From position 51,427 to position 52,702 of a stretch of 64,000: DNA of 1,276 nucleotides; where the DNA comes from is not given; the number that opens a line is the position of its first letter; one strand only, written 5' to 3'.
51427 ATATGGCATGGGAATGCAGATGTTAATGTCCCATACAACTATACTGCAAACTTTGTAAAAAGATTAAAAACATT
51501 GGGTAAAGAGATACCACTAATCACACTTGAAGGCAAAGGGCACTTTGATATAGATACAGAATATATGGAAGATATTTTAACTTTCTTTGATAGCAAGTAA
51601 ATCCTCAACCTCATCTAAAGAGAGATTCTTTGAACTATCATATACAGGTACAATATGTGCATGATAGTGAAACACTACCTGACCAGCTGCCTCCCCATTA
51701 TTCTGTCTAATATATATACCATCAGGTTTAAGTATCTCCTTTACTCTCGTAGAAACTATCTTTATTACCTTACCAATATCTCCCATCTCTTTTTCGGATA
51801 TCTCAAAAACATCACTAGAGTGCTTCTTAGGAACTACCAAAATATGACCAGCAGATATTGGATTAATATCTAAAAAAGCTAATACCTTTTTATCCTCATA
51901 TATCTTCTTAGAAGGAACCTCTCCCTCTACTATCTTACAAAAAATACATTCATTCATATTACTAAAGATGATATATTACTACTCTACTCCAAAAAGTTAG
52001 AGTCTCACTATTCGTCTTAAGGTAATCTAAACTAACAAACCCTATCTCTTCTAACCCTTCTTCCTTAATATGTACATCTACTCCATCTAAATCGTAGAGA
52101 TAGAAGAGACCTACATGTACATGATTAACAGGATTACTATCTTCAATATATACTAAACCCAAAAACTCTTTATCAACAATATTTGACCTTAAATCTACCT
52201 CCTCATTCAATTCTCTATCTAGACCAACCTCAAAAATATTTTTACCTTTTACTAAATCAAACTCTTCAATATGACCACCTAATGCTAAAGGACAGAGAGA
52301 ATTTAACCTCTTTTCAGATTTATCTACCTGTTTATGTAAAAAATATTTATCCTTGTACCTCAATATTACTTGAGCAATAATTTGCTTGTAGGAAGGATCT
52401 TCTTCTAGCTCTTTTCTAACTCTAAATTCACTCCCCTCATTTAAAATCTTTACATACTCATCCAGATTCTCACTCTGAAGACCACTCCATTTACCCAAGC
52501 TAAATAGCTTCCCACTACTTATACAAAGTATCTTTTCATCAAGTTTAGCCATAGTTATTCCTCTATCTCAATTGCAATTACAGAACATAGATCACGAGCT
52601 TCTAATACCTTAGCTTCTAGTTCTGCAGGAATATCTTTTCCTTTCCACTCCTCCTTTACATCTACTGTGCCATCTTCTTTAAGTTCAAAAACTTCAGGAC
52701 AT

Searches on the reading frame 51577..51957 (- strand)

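Call 15: search_protein_families(library=pfam, proteins=[window:51577-51957:-], max_evalue=0.01)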
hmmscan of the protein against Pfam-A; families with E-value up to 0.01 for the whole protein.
window:51577-51957:- (126 aa): 3 families
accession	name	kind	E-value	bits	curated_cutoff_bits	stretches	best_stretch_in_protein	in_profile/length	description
PF01230.28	HIT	-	2.8e-27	95.7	21.5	1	12-106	2-96/98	HIT domain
PF11969.13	DcpS_C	-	2.2e-14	54.3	24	1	3-105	1-102/114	Scavenger mRNA decapping enzyme C-term binding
PF04677.20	CwfJ_C_1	-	0.0039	17.5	21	1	23-110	33-114/122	Protein similar to CwfJ C-terminus 1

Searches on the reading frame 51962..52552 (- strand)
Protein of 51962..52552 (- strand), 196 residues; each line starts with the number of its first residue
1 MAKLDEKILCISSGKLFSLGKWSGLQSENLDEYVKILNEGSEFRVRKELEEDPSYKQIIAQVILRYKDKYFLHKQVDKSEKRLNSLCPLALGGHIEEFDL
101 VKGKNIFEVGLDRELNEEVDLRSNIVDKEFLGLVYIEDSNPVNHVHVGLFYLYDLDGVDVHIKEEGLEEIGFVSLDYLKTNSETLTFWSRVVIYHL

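Call 14: find_encoding_contigs(protein=window:51962-52552:-, flank=3000, max_places=10)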
Protein window:51962-52552:- (196 aa): no gene with exactly this product is on record in the collection.

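Call 15: search_protein_families(library=pfam, proteins=[window:51962-52552:-], max_evalue=0.01)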
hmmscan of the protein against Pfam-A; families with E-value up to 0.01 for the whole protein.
window:51962-52552:- (196 aa): 1 family
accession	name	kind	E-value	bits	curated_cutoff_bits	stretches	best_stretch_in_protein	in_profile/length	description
PF00293.34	NUDIX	-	0.0021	18.5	21.1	1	67-190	14-128/134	NUDIX domain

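Call 16: find_homologous_proteins(query=window:51962-52552:-, max_evalue=0.00001)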
Query window:51962-52552:- (196 aa): 253 proteins with E <= 0.00001 among 369 candidates; the best 120 are listed.
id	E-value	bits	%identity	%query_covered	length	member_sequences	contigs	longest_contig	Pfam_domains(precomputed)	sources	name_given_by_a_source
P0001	2.6e-123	427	100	100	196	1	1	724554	-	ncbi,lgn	ncbi:MAG: hypothetical protein ACOX0X_00900 [Candidatus Dojkabacteria bacterium]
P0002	9.8e-104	363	84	100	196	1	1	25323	-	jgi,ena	jgi:predicted NUDIX family phosphoesterase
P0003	9.5e-102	357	82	100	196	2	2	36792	-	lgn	-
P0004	1.4e-101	356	81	100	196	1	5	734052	-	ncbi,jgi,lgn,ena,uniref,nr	ncbi:hypothetical protein CVU76_01080 [Candidatus Dojkabacteria bacterium HGW-Dojkabacteria-1]|unire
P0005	3.1e-101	355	81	100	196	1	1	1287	-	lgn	-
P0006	9.3e-101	354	81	100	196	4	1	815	-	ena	-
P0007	1.5e-100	353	80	100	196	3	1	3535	-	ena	-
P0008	2.0e-100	353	81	100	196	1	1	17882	PF00293.35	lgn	-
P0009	2.8e-99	349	80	100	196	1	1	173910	-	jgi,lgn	-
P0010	8.5e-99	347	79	100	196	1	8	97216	-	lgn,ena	-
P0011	4.7e-97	342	78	100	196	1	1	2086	-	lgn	-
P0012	2.4e-96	339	78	100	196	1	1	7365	-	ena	-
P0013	2.5e-96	339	78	100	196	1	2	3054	-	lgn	-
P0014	4.2e-96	339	78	100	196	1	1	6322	-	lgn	-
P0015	4.6e-96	338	78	100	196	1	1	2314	-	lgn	-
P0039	5.9e-93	328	73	100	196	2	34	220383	-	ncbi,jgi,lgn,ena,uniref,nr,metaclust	ncbi:hypothetical protein A3K02_00770 [candidate division WS6 bacterium RIFOXYD1_FULL_33_8]|uniref:P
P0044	9.2e-91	321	73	100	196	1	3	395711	PF00293.35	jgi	jgi:predicted NUDIX family phosphoesterase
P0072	5.7e-84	299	69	98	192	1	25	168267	-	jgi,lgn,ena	jgi:predicted NUDIX family phosphoesterase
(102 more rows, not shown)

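Call 18: find_related_loci(query=window:51962-52552:-, collection=genome_contigs, flank=4000)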
Query window:51962-52552:- (196 aa) in genome_contigs; peptide patterns used: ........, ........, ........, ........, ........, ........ (x = any residue, [..] = any of these).
370 stretches matched a pattern; 189 encode a relative of the query (tblastn E <= 1e-3); the best 80 are kept; 80 distinct loci.
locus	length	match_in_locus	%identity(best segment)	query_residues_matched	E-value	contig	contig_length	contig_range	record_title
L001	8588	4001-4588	81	1-196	6e-107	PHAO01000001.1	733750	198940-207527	MAG: Candidatus Dojkabacteria bacterium HGW-Dojkabacteria-1 bjp_ig2158_scaffold_0, whole genome shotgun sequence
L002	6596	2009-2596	82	1-196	1e-106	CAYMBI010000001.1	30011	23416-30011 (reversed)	MAG TPA_asm: uncultured Candidatus Saccharibacteria bacterium isolate SRP093185_co1_143 genome assembly, contig: NODE_77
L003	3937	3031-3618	77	1-196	2e-101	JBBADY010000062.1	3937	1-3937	MAG: Candidatus Dojkabacteria bacterium isolate SO_2017_LW2_135 scaffold_49237_c1_LW138R_2017, whole genome shotgun sequ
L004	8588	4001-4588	77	1-196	1e-100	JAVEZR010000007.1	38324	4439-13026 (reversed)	MAG: Candidatus Dojkabacteria bacterium isolate BF4_70 NODE_3035_length_38324_cov_36.101107_Biofilm4, whole genome shotg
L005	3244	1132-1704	77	6-196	3e-102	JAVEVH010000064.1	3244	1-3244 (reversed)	MAG: Candidatus Dojkabacteria bacterium isolate BF4_117 NODE_122128_length_3244_cov_5.740456_Biofilm4, whole genome shot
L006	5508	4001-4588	73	1-196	3e-98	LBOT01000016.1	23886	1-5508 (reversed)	MAG: candidate division WS6 bacterium GW2011_GWE2_33_157 UR32_C0016, whole genome shotgun sequence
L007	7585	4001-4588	76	1-196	1e-93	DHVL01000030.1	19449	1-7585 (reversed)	MAG TPA_asm: Candidatus Dojkabacteria bacterium UBA5209 UBA5209_contig_7442, whole genome shotgun sequence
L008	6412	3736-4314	71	4-196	1e-91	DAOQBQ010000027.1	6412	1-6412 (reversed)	MAG TPA_asm: Candidatus Dojkabacteria bacterium isolate AMR_MDS_1232 NODE_12053_length_6412_cov_4.227308, whole genome s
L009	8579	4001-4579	72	4-196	2e-91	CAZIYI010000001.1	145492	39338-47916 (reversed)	MAG TPA_asm: uncultured Candidatus Saccharibacteria bacterium isolate binchicken_co39_587 genome assembly, contig: NODE_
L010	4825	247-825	70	4-196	2e-90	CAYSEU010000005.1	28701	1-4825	MAG TPA_asm: uncultured Candidatus Saccharibacteria bacterium isolate binchicken_co220_104 genome assembly, contig: NODE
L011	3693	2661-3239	67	4-196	1e-89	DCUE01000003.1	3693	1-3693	MAG TPA_asm: Candidatus Dojkabacteria bacterium UBA2222 UBA2222_contig_117340, whole genome shotgun sequence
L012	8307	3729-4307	69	4-196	2e-88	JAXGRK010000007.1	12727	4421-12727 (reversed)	MAG: Candidatus Dojkabacteria bacterium isolate AnMBR.bin348 bin348_7, whole genome shotgun sequence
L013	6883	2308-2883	68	4-196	3e-88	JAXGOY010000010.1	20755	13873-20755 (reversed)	MAG: Candidatus Dojkabacteria bacterium isolate AnMBR.bin290 bin290_10, whole genome shotgun sequence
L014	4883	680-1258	69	4-196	2e-88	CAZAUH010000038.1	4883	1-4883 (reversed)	MAG TPA_asm: uncultured Candidatus Saccharibacteria bacterium isolate SRP192927_co7_229 genome assembly, contig: NODE_42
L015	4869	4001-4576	67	4-196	4e-87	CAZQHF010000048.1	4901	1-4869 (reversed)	MAG TPA_asm: uncultured Candidatus Saccharibacteria bacterium isolate binchicken_co27_102 genome assembly, contig: NODE_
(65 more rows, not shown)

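Call 50: find_encoding_contigs(protein=P0044, flank=6000, max_places=3)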
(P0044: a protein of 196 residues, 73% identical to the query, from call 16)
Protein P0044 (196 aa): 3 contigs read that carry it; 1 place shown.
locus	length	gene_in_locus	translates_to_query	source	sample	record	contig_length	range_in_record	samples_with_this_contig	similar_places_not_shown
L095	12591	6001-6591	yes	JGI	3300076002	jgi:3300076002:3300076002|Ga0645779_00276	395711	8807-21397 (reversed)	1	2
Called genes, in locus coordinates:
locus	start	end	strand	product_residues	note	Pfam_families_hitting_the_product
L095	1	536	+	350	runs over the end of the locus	-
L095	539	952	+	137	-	PF13419:HAD_2, PF00702:Hydrolase (weak)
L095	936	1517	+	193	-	PF01966:HD (weak)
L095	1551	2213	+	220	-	PF09335:VTT_dom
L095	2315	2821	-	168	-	PF05974:DUF892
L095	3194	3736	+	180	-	-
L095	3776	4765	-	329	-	-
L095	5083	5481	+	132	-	-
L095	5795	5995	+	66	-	PF00037:Fer4 (weak), PF12797:Fer4_2 (weak), PF12837:Fer4_6 (weak), PF13237:Fer4_10 (weak), PF13459:Fer4_15, PF13370:Fer4_13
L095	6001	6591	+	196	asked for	PF00293:NUDIX (faint)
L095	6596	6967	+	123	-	PF11969:DcpS_C, PF01230:HIT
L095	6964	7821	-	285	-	PF00561:Abhydrolase_1 (weak), PF12146:Hydrolase_4 (faint)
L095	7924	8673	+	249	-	PF13462:Thioredoxin_4, PF01323:DSBA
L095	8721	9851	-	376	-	PF26514:DUF8173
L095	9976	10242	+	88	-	-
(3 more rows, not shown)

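Call 51: find_encoding_contigs(protein=P0039, flank=6000, max_places=3)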
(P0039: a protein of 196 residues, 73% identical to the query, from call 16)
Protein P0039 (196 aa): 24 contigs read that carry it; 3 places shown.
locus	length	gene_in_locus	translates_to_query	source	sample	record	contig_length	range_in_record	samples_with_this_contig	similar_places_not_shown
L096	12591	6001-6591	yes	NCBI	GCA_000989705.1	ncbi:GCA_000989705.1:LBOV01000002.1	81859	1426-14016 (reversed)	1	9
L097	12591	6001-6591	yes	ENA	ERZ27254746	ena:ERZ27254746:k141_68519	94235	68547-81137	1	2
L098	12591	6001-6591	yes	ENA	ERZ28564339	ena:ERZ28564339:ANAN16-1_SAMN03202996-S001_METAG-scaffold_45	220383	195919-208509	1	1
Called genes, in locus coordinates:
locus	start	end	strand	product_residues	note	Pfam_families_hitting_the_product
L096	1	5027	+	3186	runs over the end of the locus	-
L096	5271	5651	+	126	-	-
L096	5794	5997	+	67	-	PF00037:Fer4 (weak), PF12797:Fer4_2 (weak), PF12837:Fer4_6 (weak), PF12838:Fer4_7 (faint), PF13237:Fer4_10 (weak), PF13459:Fer4_15, PF13370:Fer4_13, PF13183:Fer4_8 (weak)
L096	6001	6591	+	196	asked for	-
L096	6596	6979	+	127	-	PF11969:DcpS_C, PF01230:HIT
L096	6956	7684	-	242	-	PF00326:Peptidase_S9 (faint), PF02230:Abhydrolase_2, PF01738:DLH (faint), PF00561:Abhydrolase_1, PF00756:Esterase (weak), PF12146:Hydrolase_4 (weak)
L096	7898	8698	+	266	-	PF13098:Thioredoxin_2 (faint), PF13462:Thioredoxin_4, PF01323:DSBA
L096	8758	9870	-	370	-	PF26514:DUF8173 (weak)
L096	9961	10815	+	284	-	PF00535:Glycos_transf_2, PF13641:Glyco_tranf_2_3, PF13506:Glyco_transf_21, PF02709:Glyco_transf_7C (faint)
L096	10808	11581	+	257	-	PF01061:ABC2_membrane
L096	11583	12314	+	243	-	PF13555:AAA_29 (faint), PF00005:ABC_tran, PF13304:AAA_21 (faint)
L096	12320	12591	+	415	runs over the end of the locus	PF00535:Glycos_transf_2, PF13641:Glyco_tranf_2_3 (faint), PF00535:Glycos_transf_2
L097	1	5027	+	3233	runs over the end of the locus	-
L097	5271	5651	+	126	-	-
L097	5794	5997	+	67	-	PF00037:Fer4 (weak), PF12797:Fer4_2 (weak), PF12837:Fer4_6 (weak), PF12838:Fer4_7 (faint), PF13237:Fer4_10 (weak), PF13459:Fer4_15, PF13370:Fer4_13, PF13183:Fer4_8 (weak)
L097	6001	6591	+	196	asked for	-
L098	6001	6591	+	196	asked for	-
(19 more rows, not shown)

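Call 52: find_encoding_contigs(protein=P0072, flank=6000, max_places=3)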
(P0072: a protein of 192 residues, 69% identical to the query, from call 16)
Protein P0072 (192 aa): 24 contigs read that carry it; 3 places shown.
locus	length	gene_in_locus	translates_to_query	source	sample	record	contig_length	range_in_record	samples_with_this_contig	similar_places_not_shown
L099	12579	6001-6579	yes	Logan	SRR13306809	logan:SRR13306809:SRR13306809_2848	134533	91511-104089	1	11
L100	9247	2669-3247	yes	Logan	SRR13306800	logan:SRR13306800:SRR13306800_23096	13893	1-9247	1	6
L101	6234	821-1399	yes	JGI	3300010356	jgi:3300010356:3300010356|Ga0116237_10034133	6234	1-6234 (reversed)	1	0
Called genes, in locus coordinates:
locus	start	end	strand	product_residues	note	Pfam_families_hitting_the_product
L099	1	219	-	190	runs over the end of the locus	-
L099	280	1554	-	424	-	PF11258:DUF3048, PF17479:DUF3048_C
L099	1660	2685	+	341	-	-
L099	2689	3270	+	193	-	PF01966:HD (weak)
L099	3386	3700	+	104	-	PF10694:DUF2500, PF24315:DUF7489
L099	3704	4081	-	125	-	-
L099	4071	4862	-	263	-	PF01381:HTH_3, PF12844:HTH_19, PF13443:HTH_26 (faint), PF13560:HTH_31, PF13274:SocA_Panacea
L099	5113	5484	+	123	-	-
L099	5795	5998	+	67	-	PF12797:Fer4_2 (weak), PF12837:Fer4_6 (weak), PF13459:Fer4_15, PF13370:Fer4_13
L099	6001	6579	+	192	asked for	-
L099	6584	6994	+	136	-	PF11969:DcpS_C, PF01230:HIT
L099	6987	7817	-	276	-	PF02230:Abhydrolase_2, PF00756:Esterase (weak), PF00561:Abhydrolase_1, PF12146:Hydrolase_4 (weak), PF00326:Peptidase_S9 (weak)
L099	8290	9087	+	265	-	PF13462:Thioredoxin_4, PF01323:DSBA, PF13098:Thioredoxin_2 (faint)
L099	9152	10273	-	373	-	PF26514:DUF8173 (weak)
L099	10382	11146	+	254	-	PF01061:ABC2_membrane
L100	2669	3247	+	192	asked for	-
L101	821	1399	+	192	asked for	-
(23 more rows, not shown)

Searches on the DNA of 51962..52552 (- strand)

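Call 33: search_rna_families(source=L020, start=3470, end=3790, threshold=evalue, max_evalue=10, show_alignments=3)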
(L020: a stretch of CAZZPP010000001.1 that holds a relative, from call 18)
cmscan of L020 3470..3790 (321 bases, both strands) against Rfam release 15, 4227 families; matches with E-value up to 10: 14.
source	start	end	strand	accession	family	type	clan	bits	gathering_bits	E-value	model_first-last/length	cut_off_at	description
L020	3547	3636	-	RF00106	RNAI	Gene; antisense;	-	20.9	47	0.09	1-102/102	no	RNAI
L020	3650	3768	+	RF02740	Fwd6_3p_UTR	Cis-reg;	-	18.4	79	3.5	1-116/116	no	Soft rot Enterobacteriaceae Fwd 6 3'UTR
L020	3480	3579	+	RF00106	RNAI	Gene; antisense;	-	18.3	47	0.36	1-102/102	no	RNAI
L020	3648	3790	+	RF01819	RsaD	Gene; sRNA;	-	18.2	50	0.49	1-174/189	3'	RNA Staph. aureus D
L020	3494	3578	+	RF01401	rseX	Gene; sRNA;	-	18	50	8.7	1-94/94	no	rseX Hfq binding RNA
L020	3690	3728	+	RF03583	MIR781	Gene; miRNA;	-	15.6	88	4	1-94/94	no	MIR781 microRNA precursor family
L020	3695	3723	+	RF04217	mir-297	Gene; miRNA;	-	15.5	90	5.5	25-53/71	no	mir-297 microRNA precursor family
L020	3604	3633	+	RF03655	MIR1887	Gene; miRNA;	-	15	90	3.8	19-46/63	no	MIR1887 microRNA precursor family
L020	3579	3630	+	RF01775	RsaOG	Gene; sRNA;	-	14.9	50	7.8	82-141/147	no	RNA S.aureus Orsay G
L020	3545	3570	-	RF01107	SBRMV1_UPD-PKf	Cis-reg;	-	14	39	6.9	1-27/27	no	Pseudoknot of upstream pseudoknot domain (UPD) of the 3'UTR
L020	3499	3591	+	RF02839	Ref66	Gene; antisense;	-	12.4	92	7.5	1-120/120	no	Enterococcus sRNA 66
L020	3535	3578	+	RF02051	STnc450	Gene; sRNA;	-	11.6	37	9.9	1-57/57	no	Enterobacterial sRNA STnc450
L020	3543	3586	-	RF00125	IS128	Gene; sRNA;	-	10.9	80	8.7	157-198/209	no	IS128 RNA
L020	3715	3787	-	RF00015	U4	Gene; snRNA; splicing;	CL00007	9.6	46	8.1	61-138/138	no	U4 spliceosomal RNA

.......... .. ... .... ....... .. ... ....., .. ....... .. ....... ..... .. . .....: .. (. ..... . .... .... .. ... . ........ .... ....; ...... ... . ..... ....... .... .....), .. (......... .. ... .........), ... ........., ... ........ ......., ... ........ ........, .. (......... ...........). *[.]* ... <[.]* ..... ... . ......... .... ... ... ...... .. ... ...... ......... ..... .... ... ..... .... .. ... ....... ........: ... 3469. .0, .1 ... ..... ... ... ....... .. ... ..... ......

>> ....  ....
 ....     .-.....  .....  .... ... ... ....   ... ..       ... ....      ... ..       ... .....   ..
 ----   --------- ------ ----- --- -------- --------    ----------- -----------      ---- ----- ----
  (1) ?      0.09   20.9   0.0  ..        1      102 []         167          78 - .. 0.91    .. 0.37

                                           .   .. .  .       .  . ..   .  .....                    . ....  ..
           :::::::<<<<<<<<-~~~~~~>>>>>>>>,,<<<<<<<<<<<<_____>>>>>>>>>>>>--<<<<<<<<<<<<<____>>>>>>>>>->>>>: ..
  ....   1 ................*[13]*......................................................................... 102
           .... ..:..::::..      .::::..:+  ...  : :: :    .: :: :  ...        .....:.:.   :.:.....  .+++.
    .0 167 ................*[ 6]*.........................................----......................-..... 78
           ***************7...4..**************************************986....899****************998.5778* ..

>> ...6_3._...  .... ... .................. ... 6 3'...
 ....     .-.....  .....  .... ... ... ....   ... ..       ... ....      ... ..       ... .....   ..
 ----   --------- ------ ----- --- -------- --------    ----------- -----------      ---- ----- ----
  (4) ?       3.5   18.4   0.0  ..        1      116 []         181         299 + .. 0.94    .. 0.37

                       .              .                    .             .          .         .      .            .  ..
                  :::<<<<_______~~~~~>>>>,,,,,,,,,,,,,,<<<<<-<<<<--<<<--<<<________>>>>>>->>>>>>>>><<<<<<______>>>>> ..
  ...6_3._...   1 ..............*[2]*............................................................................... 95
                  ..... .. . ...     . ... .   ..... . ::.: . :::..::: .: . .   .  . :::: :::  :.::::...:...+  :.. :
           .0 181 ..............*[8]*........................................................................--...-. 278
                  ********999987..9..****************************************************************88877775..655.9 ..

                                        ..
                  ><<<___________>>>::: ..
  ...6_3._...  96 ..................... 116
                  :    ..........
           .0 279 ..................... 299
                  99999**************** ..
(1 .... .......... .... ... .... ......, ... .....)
